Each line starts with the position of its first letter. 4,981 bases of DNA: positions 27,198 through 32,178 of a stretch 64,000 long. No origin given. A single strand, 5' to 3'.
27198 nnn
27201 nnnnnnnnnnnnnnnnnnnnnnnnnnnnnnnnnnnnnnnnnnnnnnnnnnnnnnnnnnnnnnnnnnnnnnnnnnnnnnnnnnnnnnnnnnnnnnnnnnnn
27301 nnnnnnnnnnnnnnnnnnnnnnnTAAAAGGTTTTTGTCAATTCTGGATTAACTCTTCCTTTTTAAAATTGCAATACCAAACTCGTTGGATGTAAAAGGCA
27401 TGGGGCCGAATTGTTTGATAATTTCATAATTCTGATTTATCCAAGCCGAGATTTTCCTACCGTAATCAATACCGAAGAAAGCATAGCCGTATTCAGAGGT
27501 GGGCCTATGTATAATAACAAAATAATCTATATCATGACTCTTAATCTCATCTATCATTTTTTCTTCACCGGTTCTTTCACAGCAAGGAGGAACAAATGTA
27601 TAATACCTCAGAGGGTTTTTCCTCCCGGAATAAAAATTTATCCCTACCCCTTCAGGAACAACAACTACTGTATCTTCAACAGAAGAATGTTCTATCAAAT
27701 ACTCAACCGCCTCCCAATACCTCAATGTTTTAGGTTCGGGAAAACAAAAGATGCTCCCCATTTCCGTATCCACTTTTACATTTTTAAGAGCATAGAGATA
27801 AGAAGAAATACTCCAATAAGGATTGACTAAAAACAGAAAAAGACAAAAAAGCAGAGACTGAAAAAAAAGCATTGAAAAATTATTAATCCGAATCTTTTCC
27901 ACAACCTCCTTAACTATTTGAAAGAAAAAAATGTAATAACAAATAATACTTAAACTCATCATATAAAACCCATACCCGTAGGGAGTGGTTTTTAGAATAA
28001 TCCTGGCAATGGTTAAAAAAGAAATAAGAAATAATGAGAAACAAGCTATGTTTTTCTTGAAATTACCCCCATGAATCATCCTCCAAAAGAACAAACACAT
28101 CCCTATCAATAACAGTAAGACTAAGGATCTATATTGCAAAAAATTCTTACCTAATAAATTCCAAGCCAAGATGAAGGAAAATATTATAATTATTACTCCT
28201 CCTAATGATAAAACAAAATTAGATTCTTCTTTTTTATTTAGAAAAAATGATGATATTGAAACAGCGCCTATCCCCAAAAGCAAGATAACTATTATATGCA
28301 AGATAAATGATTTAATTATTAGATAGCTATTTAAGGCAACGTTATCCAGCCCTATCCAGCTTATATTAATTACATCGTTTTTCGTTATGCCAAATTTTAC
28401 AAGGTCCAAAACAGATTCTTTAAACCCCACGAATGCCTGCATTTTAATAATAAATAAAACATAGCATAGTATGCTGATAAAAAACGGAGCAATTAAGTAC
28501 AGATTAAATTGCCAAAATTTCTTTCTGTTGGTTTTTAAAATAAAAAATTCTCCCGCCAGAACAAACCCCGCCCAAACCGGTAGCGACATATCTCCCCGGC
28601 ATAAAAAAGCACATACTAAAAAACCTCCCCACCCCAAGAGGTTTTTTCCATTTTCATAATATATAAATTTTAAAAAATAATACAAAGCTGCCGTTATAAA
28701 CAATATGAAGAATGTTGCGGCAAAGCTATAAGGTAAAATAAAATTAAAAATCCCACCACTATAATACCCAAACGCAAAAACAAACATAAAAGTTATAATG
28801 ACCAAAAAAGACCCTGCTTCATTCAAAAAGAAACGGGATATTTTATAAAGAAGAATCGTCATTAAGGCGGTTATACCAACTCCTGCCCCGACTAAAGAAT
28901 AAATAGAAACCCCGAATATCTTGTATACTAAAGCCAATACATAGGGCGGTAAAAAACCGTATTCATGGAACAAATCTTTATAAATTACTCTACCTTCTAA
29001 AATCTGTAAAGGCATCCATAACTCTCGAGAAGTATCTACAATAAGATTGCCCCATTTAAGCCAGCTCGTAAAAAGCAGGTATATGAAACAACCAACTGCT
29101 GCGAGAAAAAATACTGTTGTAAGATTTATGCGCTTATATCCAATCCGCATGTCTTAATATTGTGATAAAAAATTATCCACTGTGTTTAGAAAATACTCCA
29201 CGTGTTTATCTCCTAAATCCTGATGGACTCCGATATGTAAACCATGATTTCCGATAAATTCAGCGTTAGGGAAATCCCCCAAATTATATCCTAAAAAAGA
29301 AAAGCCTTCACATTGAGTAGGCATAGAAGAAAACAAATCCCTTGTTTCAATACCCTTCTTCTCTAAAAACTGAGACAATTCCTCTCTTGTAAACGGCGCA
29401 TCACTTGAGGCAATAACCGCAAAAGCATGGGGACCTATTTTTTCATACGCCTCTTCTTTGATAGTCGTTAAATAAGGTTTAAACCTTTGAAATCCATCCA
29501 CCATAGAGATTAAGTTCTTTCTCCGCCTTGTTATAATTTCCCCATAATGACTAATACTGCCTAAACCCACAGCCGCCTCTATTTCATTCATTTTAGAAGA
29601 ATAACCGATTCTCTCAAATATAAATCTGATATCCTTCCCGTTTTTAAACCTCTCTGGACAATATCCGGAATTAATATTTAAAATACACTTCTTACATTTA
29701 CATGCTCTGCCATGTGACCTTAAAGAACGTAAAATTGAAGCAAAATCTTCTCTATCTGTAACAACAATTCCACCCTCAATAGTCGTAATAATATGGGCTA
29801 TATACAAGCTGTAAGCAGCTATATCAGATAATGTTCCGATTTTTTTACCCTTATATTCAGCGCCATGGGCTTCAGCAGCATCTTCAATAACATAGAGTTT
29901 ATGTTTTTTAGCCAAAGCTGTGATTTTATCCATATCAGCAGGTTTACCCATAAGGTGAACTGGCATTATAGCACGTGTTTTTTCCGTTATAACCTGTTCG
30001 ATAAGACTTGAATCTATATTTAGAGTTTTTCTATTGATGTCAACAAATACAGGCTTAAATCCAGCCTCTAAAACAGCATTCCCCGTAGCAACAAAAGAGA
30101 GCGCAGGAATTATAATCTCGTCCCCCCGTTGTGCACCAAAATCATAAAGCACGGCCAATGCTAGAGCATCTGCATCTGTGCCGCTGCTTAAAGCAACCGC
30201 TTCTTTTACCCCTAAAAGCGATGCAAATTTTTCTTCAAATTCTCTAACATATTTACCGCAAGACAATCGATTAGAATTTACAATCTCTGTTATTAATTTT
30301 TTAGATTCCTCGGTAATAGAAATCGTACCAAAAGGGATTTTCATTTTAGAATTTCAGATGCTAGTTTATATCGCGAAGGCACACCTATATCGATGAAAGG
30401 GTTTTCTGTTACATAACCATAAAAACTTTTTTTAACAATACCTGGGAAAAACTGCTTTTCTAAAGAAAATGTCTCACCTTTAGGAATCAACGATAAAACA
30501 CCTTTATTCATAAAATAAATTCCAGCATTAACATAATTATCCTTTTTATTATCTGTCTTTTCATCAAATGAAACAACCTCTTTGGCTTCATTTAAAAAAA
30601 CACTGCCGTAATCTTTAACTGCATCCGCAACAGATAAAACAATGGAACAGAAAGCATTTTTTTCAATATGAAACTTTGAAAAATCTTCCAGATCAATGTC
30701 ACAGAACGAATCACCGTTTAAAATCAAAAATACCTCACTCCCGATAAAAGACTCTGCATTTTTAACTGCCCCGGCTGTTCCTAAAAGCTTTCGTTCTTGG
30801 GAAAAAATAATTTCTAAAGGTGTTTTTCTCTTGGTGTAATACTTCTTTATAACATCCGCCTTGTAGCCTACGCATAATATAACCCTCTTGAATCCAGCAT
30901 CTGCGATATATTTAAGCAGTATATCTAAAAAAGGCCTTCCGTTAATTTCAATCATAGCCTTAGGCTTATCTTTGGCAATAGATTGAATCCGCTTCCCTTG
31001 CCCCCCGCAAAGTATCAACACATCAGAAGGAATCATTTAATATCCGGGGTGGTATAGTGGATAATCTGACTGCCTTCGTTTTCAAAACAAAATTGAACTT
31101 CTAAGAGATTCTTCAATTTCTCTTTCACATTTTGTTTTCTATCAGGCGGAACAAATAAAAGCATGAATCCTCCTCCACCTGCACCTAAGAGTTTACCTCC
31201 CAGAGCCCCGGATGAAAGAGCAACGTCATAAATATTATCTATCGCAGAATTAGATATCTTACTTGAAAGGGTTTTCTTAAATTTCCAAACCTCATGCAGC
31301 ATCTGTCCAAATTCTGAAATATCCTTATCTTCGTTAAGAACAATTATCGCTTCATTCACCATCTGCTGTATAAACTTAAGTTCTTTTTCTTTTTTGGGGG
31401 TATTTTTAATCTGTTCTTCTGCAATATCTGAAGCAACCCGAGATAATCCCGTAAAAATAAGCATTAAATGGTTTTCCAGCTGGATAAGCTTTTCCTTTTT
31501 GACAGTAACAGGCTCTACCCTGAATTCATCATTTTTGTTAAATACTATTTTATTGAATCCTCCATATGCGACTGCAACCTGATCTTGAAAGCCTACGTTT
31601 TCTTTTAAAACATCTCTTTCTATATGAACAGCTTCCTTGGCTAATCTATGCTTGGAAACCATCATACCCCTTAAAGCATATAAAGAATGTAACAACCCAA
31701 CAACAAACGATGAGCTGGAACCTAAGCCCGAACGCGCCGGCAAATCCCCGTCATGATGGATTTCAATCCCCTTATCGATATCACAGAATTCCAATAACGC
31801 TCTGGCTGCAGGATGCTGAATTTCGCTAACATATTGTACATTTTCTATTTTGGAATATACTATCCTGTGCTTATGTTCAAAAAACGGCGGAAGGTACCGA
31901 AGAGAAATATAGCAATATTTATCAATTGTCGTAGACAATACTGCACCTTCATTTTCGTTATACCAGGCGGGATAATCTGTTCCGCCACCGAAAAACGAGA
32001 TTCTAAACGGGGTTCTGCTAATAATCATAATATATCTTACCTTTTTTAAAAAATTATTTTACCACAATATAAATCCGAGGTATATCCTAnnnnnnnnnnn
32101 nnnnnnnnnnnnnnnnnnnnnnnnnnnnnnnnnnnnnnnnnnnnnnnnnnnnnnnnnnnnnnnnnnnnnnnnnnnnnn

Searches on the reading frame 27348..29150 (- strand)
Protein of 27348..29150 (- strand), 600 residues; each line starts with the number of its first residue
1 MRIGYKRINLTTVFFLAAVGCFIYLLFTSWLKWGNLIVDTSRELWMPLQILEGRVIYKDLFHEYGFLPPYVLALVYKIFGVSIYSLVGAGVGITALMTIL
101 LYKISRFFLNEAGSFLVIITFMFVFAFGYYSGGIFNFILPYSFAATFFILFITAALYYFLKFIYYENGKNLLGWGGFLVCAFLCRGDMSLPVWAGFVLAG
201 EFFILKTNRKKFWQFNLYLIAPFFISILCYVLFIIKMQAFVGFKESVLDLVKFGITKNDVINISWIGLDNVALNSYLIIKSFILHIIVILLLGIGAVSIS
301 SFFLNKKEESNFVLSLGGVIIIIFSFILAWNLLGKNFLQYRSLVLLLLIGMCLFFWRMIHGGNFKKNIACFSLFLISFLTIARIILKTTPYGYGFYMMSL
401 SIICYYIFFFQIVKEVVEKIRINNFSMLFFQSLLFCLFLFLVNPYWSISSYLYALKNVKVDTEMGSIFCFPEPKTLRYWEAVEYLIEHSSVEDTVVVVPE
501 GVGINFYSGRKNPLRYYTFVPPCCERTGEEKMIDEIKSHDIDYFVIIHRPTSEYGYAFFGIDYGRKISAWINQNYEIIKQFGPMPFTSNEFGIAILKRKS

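Call 9: search_protein_families(library=pfam, proteins=[window:27348-29150:-])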
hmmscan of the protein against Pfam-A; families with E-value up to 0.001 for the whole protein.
window:27348-29150:- (600 aa): 1 family
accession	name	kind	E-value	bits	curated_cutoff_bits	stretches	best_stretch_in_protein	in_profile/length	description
PF13231.12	PMT_2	-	2.7e-05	24.9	26.1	1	67-228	5-153/160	Dolichyl-phosphate-mannose-protein mannosyltransferase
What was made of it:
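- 27348..29150 (-): 600-aa, 12-segment membrane protein, ArnT/PMT_2-like GT-C candidate; downstream end of the island. Pfam PMT_2 24.9 bits, just below the 26.1 cut-off (call 9).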

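Call 10: search_protein_families(library=ncbifam, proteins=[window:27348-29150:-], max_evalue=0.001)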
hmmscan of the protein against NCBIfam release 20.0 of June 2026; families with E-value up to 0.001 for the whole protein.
window:27348-29150:- (600 aa): 0 families

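Call 29: search_protein_families(library=pfam, proteins=[window:27348-29150:-], max_evalue=10)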
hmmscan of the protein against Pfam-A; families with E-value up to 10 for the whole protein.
window:27348-29150:- (600 aa): 1 family
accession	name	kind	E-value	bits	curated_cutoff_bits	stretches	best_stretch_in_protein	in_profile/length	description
PF13231.12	PMT_2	-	2.7e-05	24.9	26.1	1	67-228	5-153/160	Dolichyl-phosphate-mannose-protein mannosyltransferase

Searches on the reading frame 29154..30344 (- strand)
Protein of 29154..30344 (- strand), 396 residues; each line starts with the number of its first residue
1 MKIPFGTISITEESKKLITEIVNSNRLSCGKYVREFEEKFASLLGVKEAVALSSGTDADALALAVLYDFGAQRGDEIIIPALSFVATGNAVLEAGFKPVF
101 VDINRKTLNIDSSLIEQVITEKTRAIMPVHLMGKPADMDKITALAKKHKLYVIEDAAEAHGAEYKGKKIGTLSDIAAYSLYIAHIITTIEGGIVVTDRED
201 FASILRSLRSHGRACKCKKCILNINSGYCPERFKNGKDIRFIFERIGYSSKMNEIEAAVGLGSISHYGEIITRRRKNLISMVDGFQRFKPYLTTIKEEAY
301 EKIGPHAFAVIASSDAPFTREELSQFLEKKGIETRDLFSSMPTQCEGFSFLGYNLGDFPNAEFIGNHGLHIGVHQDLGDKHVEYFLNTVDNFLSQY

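Call 9: search_protein_families(library=pfam, proteins=[window:29154-30344:-])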
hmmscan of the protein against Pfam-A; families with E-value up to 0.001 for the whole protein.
window:29154-30344:- (396 aa): 5 families
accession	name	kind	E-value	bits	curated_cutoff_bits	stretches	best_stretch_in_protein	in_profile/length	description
PF01041.23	DegT_DnrJ_EryC1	-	1.3e-96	324.4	19.8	1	10-389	3-359/360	DegT/DnrJ/EryC1/StrS aminotransferase family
PF01053.26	Cys_Met_Meta_PP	-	1.4e-08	34.1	27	1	34-222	55-240/381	Cys/Met metabolism PLP-dependent enzyme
PF00155.27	Aminotran_1_2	-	1.5e-07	31.4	19.7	1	26-162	35-192/361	Aminotransferase class I and II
PF00266.25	Aminotran_5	-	1.7e-06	27.7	21.5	1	31-161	43-181/371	Aminotransferase class-V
PF01212.27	Beta_elim_lyase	-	1.1e-05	25.4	27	1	32-157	33-170/288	Beta-eliminating lyase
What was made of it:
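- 29154..32028 (-): Sugar activation and amination: GHMP sugar kinase (31033-32028), nucleotidyltransferase (30341-31036), DegT-type aminotransferase (29154-30344). Pfam (call 9).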

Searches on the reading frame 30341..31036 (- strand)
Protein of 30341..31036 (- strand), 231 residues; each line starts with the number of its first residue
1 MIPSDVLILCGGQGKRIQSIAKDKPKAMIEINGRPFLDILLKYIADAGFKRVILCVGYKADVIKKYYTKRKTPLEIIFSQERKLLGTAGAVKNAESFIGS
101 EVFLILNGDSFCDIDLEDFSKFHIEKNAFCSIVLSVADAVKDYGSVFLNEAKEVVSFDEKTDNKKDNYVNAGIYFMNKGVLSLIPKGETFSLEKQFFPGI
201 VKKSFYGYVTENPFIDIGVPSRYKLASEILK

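Call 9: search_protein_families(library=pfam, proteins=[window:30341-31036:-])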
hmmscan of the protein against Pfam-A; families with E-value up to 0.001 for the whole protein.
window:30341-31036:- (231 aa): 2 families
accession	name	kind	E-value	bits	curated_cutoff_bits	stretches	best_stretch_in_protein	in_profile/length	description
PF00483.29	NTP_transferase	-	1.6e-30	106.9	21.2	1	7-185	3-189/245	Nucleotidyl transferase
PF12804.13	NTP_transf_3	-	1.1e-09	39.1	27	1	6-110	1-96/160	MobA-like NTP transferase domain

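Call 10: search_protein_families(library=ncbifam, proteins=[window:30341-31036:-], max_evalue=0.001)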
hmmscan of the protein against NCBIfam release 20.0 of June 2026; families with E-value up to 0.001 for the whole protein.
window:30341-31036:- (231 aa): 32 families (the best 25 are shown)
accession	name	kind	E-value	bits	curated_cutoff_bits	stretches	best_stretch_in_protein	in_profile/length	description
NF049965.1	GlMnHpPGnyltfHddC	equivalog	1.6e-47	162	300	1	6-225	3-216/221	D-glycero-D-manno-heptose 1-phosphate guanosyltransferase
NF052502.1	man1P_GTase_Rv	exception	9.1e-45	153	440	1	5-227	2-227/352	mannose-1-phosphate guanylyltransferase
TIGR03992.1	Arch_glmU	subfamily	3e-33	115.3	292.1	1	6-185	3-177/393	bifunctional sugar-1-phosphate nucleotidylyltransferase/acetyltransferase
NF041313.1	UDPGP_AglF_Halo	equivalog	1e-26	93.9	400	1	7-180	4-178/234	UTP--glucose-1-phosphate uridylyltransferase AglF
NF045761.1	NAMPUrTaseMurU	equivalog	1.6e-24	87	250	1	7-225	4-222/226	N-acetylmuramate alpha-1-phosphate uridylyltransferase MurU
TIGR02623.1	G1P_cyt_trans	equivalog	3.3e-24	85.7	300.25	2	6-69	3-66/255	glucose-1-phosphate cytidylyltransferase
TIGR01208.1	rmlA_long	equivalog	6e-21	74.7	320.25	1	7-183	3-181/353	glucose-1-phosphate thymidylyltransferase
NF041173.1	Sug_nt_acttase_Thmprot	equivalog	3.5e-20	72.3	600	1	6-186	3-178/405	bifunctional sugar-1-phosphate nucleotidylyltransferase/acetyltransferase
NF045697.1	MurNAcPUrMurU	equivalog_domain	4.8e-20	72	370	1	7-223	1-221/229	N-acetylmuramate alpha-1-phosphate uridylyltransferase MurU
TIGR01173.1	glmU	equivalog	2.6e-19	69.4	366.85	1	5-181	2-177/452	bifunctional UDP-N-acetylglucosamine diphosphorylase/glucosamine-1-phosphate N-acetyltransferase GlmU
NF010934.1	PRK14354.1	equivalog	2.3e-18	65.9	450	1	7-181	3-177/447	bifunctional UDP-N-acetylglucosamine diphosphorylase/glucosamine-1-phosphate N-acetyltransferase GlmU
NF010939.0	PRK14359.1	equivalog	1.3e-16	60.3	592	1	5-185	4-180/430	bifunctional UDP-N-acetylglucosamine diphosphorylase/glucosamine-1-phosphate N-acetyltransferase GlmU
NF010935.0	PRK14355.1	equivalog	7.9e-16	57.7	718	1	6-181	6-183/459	bifunctional UDP-N-acetylglucosamine diphosphorylase/glucosamine-1-phosphate N-acetyltransferase GlmU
TIGR02091.1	glgC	equivalog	4.1e-15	55.7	424.9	1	6-181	3-203/364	glucose-1-phosphate adenylyltransferase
NF010940.0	PRK14360.1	equivalog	6.8e-15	54.5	602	1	6-182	4-182/452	bifunctional UDP-N-acetylglucosamine diphosphorylase/glucosamine-1-phosphate N-acetyltransferase GlmU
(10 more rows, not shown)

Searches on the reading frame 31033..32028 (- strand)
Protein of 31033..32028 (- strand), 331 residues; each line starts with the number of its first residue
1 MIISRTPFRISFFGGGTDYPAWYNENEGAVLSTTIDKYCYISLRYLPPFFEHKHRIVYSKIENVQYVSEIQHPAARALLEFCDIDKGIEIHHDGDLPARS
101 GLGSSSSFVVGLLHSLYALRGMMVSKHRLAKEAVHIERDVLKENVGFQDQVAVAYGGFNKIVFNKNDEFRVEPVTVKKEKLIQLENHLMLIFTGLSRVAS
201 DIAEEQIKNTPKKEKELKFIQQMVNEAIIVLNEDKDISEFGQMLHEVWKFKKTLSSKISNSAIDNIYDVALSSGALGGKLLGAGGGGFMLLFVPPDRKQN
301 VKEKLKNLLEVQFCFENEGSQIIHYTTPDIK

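Call 9: search_protein_families(library=pfam, proteins=[window:31033-32028:-])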
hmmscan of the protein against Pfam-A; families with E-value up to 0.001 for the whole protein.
window:31033-32028:- (331 aa): 2 families
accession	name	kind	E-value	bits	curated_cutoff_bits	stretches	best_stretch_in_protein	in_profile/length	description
PF00288.32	GHMP_kinases_N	-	4.7e-16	59.2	22.3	1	74-157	6-87/87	GHMP kinases N terminal domain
PF08544.19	GHMP_kinases_C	-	1.1e-11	45.4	21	1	233-308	6-82/85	GHMP kinases C terminal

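Call 10: search_protein_families(library=ncbifam, proteins=[window:31033-32028:-], max_evalue=0.001)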
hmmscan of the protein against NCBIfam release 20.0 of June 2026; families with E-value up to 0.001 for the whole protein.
window:31033-32028:- (331 aa): 12 families
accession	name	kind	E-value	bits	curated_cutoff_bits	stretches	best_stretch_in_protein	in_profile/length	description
NF049969.1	GlMnHpPKinHddA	equivalog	3.6e-49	168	600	1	2-320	3-333/338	D-glycero-D-manno-heptose 7-phosphate kinase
NF009948.0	PRK13412.1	equivalog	4.5e-25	87.5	721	1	83-310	722-949/974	bifunctional fucokinase/fucose-1-phosphate guanylyltransferase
TIGR00549.1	mevalon_kin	equivalog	2e-21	76.7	163.05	1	35-290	24-274/276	mevalonate kinase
NF003006.0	PRK03817.1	equivalog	3.7e-20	72.2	443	2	4-182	4-182/352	galactokinase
TIGR00131.1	gal_kin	equivalog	4.1e-15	55.6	226.65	2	79-178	102-201/388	galactokinase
NF003036.0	PRK03926.1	equivalog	6.9e-14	51.6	403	1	64-306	57-280/302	mevalonate kinase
NF003705.0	PRK05322.1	equivalog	7.7e-13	47.9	385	1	82-181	107-208/388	galactokinase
NF001816.0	PRK00555.1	equivalog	6.4e-12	45.1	509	1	222-307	255-338/363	galactokinase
NF003472.0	PRK05101.1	equivalog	9.7e-09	34.6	499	1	76-180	101-205/382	galactokinase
TIGR00191.1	thrB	equivalog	7.2e-08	31.6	168.25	1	75-172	67-157/304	homoserine kinase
NF002288.1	PRK01212.1-4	equivalog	1.2e-07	31.1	194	1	74-308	63-281/303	homoserine kinase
TIGR01920.1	Shik_kin_archae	equivalog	6.5e-06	25.7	126.85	1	74-169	56-149/266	shikimate kinase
